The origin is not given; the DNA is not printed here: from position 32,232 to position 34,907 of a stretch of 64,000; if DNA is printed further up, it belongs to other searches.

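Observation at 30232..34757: Uncharacterised NHL-propeller / Yip1 / DUF5696-like trio wedged between two ABC permease pairs of a mannan locus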

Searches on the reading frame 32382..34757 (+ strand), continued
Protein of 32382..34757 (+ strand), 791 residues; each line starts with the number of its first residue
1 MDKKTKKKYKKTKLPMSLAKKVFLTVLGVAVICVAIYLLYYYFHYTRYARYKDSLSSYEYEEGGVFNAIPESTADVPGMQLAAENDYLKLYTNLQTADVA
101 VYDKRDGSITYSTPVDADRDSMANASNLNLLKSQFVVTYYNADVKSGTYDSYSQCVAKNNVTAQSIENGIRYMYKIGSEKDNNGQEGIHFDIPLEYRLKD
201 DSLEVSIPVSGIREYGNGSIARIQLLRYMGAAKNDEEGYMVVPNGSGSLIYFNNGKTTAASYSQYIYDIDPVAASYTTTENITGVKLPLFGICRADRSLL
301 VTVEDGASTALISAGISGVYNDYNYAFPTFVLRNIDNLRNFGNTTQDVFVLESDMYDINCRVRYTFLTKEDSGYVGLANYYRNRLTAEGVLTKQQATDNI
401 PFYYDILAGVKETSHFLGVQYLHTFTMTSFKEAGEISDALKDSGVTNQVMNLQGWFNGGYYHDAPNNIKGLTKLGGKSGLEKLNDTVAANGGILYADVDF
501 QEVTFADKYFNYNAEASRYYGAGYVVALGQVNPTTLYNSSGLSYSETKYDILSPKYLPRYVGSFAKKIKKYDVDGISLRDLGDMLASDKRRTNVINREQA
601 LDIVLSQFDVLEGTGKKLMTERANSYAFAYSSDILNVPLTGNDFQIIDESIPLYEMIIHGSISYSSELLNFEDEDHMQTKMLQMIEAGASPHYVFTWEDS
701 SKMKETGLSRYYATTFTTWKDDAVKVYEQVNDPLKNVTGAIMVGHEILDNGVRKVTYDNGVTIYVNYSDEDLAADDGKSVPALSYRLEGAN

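Call 26: get_annotated_region(hit=H2, flank=14000)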
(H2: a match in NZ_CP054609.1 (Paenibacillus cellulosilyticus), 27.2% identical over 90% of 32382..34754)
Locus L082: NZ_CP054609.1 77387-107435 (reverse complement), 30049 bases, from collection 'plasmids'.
description: Paenibacillus cellulosilyticus strain KACC 14175 plasmid unnamed1, complete sequence
organism: Paenibacillus cellulosilyticus (NCBI taxid 375489)
taxonomy: Bacteria; Bacillota; Bacilli; Bacillales; Paenibacillaceae; Paenibacillus; Paenibacillus cellulosilyticus
host: -; source: cell culture,soil; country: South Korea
typing (MOB-suite, as given by PLSDB): non-mobilizable
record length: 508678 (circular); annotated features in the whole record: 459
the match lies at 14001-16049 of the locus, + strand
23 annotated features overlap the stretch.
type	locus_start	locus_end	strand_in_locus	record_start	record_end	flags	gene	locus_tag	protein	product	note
CDS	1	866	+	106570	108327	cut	-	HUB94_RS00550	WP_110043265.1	DAK2 domain-containing protein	-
CDS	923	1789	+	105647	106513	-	-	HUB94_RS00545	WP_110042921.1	DegV family protein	-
CDS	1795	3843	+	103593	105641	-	recG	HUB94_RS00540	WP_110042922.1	ATP-dependent DNA helicase RecG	GO:0006310 - DNA recombination [Evidence IEA]; GO:0006281 - DNA repair [Evidence IEA]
CDS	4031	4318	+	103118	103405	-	-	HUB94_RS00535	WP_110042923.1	stage VI sporulation protein F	-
CDS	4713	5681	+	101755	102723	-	-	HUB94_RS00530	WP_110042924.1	aldo/keto reductase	-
CDS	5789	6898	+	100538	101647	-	ugpC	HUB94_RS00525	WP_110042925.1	sn-glycerol-3-phosphate ABC transporter ATP-binding protein UgpC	-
CDS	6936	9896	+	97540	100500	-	-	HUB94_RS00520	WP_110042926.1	extracellular solute-binding protein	-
CDS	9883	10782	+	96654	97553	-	-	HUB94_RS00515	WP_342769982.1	sugar ABC transporter permease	-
CDS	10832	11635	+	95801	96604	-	-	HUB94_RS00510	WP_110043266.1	carbohydrate ABC transporter permease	GO:0008643 - carbohydrate transport [Evidence IEA]; GO:0055085 - transmembrane transport [Evidence IEA]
CDS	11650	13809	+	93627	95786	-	-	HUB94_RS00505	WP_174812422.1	YIP1 family protein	-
CDS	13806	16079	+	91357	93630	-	-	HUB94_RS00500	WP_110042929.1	DUF5696 domain-containing protein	-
CDS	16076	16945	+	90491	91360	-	-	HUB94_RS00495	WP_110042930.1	sugar ABC transporter permease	-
CDS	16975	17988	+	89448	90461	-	-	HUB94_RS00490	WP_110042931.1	carbohydrate ABC transporter permease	GO:0008643 - carbohydrate transport [Evidence IEA]; GO:0055085 - transmembrane transport [Evidence IEA]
CDS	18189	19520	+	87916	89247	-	-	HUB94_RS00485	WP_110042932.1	LLM class flavin-dependent oxidoreductase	-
CDS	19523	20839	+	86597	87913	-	-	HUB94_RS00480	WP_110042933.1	LLM class flavin-dependent oxidoreductase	-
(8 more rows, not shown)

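Call 27: predict_structure(alignment_id=A1)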
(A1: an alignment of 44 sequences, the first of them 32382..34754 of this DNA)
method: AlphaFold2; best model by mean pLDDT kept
length: 791 residues; sequences in the alignment: 44
mean_pLDDT: 68.6   pTM: 0.70
mean pLDDT of the five models: 68.6, 65.3, 61.7, 57.1, 56.2
residues with pLDDT >= 90: 137; 70-90: 302; 50-70: 160; < 50: 192
segments of 3 or more residues with pLDDT < 50: 1-14, 243-247, 267-286, 314-329, 340-342, 409-425, 455-477, 498-552, 580-587, 589-592, 639-650, 703-712
pLDDT, mean of each block of 10 residues (from residue 1): 38 57 81 83 64 71 87 86 94 88 84 60 63 83 83 88 93 92 87 93 88 89 67 56 51 53 50 38 47 58 66 47 47 62 57 73 79 75 82 84 76 29 51 92 93 49 29 42 88 70 32 33 28 29 26 61 73 74 49 57 77 84 67 68 39 76 83 76 89 78 45 74 93 92 87 91 94 93 90 54
secondary structure, 60 per line:
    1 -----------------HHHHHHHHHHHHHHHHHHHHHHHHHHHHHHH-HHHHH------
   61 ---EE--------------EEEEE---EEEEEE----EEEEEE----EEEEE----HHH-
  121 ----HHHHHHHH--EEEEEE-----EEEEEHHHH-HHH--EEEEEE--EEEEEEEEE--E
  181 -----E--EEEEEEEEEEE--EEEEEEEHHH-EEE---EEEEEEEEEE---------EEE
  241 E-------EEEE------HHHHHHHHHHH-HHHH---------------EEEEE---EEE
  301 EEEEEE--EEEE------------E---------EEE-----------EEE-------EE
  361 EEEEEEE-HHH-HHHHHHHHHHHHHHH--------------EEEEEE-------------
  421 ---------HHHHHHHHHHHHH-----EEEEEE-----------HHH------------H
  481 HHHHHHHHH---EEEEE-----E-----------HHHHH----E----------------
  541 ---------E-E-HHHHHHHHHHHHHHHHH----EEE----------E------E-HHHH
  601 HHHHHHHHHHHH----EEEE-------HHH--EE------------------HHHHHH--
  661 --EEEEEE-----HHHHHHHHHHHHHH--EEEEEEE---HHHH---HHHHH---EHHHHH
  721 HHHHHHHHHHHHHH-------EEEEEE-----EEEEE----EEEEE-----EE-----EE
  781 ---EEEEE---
elements in order (helices of 4 or more, strands of 3 or more residues): H18-48 H50-54 E80-84 E88-93 E98-103 E108-112 H125-132 E135-140 E146-150 H151-154 E161-166 E169-177 E189-199 E202-208 E213-215 E219-228 E238-241 E249-252 H259-269 H271-274 E290-294 E298-306 E309-312 E335-337 E349-351 E359-367 H373-387 E402-407 H430-442 E448-453 H480-489 E493-497 H515-519 H554-570 E575-577 H597-612 E617-620 H653-658 E663-668 H674-687 E690-696 H700-703 H707-711 H716-734 E742-747 E753-757 E762-766 E784-788
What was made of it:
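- Tried and rejected: With 44 close orthologues it was mediocre (pLDDT 68.6, call 27).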

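Call 30: search_solved_structures(query=A1, max_evalue=10)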
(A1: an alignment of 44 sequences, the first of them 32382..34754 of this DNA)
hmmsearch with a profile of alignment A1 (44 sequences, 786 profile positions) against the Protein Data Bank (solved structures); distinct sequences matched with E-value up to 10: 3.
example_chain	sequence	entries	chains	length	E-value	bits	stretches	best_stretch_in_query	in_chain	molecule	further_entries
6r1n_A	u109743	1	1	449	0.13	13.6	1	336-440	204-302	Serine--tRNA ligase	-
5wzn_A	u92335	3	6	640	0.35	12.3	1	420-508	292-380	Alpha-N-acetylgalactosaminidase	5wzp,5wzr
5wzq_A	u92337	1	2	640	0.52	11.7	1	420-508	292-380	Alpha-N-acetylgalactosaminidase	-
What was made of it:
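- Tried and rejected: The close-orthologue profile was also not significant (call 30).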

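Call 33: fold_search(model_id=the predicted structure, library=pdb)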
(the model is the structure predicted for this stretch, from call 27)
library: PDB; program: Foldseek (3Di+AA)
matches with E <= 10: 1015; with E <= 0.001: 202
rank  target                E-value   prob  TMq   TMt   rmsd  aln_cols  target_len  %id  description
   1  5opq_A                3.3e-25  1.00  0.50  0.59   8.6       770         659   14  A 3,6-anhydro-D-galactosidase produced by Zobellia galactanivorans. This is an exo-lytic enzyme that hydrolyzes termin (released 2017-11-29)
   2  5opq_D                6.3e-25  1.00  0.51  0.59   8.7       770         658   14  A 3,6-anhydro-D-galactosidase produced by Zobellia galactanivorans. This is an exo-lytic enzyme that hydrolyzes termin (released 2017-11-29)
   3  8rzk_A                2.4e-24  1.00  0.51  0.59   8.5       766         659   14  The Michaelis complex of ZgGH129 D486N from Zobellia galactanivorans with neo-b/k-oligo-carrageenan tetrasaccharide (b (released 2024-07-31)
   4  5wzp_B                4.1e-18  1.00  0.47  0.59  10.3       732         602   12  Alpha-N-acetylgalactosaminidase NagBb from Bifidobacterium bifidum - ligand free (released 2017-06-07)
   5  5wzr_B                8.0e-18  1.00  0.50  0.60  10.3       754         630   13  Alpha-N-acetylgalactosaminidase NagBb from Bifidobacterium bifidum - Gal-NHAc-DNJ complex (released 2017-06-07)
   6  5wzp_A                1.4e-17  1.00  0.49  0.61   8.7       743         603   12  Alpha-N-acetylgalactosaminidase NagBb from Bifidobacterium bifidum - ligand free (released 2017-06-07)
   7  5wzq_A                1.4e-17  1.00  0.50  0.62   8.5       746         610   14  Alpha-N-acetylgalactosaminidase NagBb from Bifidobacterium bifidum - quadruple mutant (released 2017-06-07)
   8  5wzr_A                2.5e-17  1.00  0.50  0.60   9.0       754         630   14  Alpha-N-acetylgalactosaminidase NagBb from Bifidobacterium bifidum - Gal-NHAc-DNJ complex (released 2017-06-07)
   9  5wzn_B                8.0e-17  1.00  0.50  0.62   8.4       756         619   13  Alpha-N-acetylgalactosaminidase NagBb from Bifidobacterium bifidum - GalNAc complex (released 2017-06-07)
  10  5wzq_B                9.8e-17  1.00  0.47  0.58   9.3       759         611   13  Alpha-N-acetylgalactosaminidase NagBb from Bifidobacterium bifidum - quadruple mutant (released 2017-06-07)
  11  5wzn_A                1.1e-16  1.00  0.51  0.62   8.6       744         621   13  Alpha-N-acetylgalactosaminidase NagBb from Bifidobacterium bifidum - GalNAc complex (released 2017-06-07)
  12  6qev_B                7.0e-12  1.00  0.38  0.25  13.2       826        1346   11  EngBF DARPin Fusion 4b B6 (released 2019-11-06)
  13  8x1b                  1.3e-11  1.00  0.38  0.44  14.8       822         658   11  Cryo-EM structure of FpGalactosaminidase from Flavonifractor plautii in apo state (released 2024-11-13)
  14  9awt_A                4.4e-11  1.00  0.39  0.45  14.3       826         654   11  Structure of the A type blood alpha-D-galactosamine galactosaminidase from Flavonifractor plautii in complex with GalN (released 2024-12-18)
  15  6sh9_B                4.6e-11  1.00  0.41  0.26  11.7       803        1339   11  EngBF DARPin Fusion 4b D12 (released 2019-11-06)
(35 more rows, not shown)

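Call 34: search_protein_representatives(protein=window:32382-34754:+)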
Query: 791 residues. Proteins with E-value up to 0.001 (for the whole library): 4721; up to 1e-10: 4006; up to 1e-30: 2734. The best 150 are listed.
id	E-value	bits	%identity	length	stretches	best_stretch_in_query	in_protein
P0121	3.1e-272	922.0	55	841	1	3-789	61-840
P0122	1.0e-247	840.9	51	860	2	184-789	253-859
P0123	6.9e-246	834.9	52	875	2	182-788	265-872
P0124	3.7e-230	782.9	51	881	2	184-789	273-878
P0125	1.2e-213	728.3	47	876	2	186-790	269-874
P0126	4.4e-213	726.4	46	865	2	179-787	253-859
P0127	3.0e-212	723.6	48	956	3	232-791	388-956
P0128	1.0e-202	692.2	47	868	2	180-791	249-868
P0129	1.2e-194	665.5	51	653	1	18-644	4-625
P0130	1.1e-188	645.8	44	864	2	184-785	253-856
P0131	5.1e-187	640.2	43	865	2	136-786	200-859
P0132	1.4e-184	632.1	44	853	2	177-787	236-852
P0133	8.9e-183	626.2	56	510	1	285-786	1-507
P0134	3.9e-178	610.9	42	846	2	184-783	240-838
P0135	2.1e-170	585.3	40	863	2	187-782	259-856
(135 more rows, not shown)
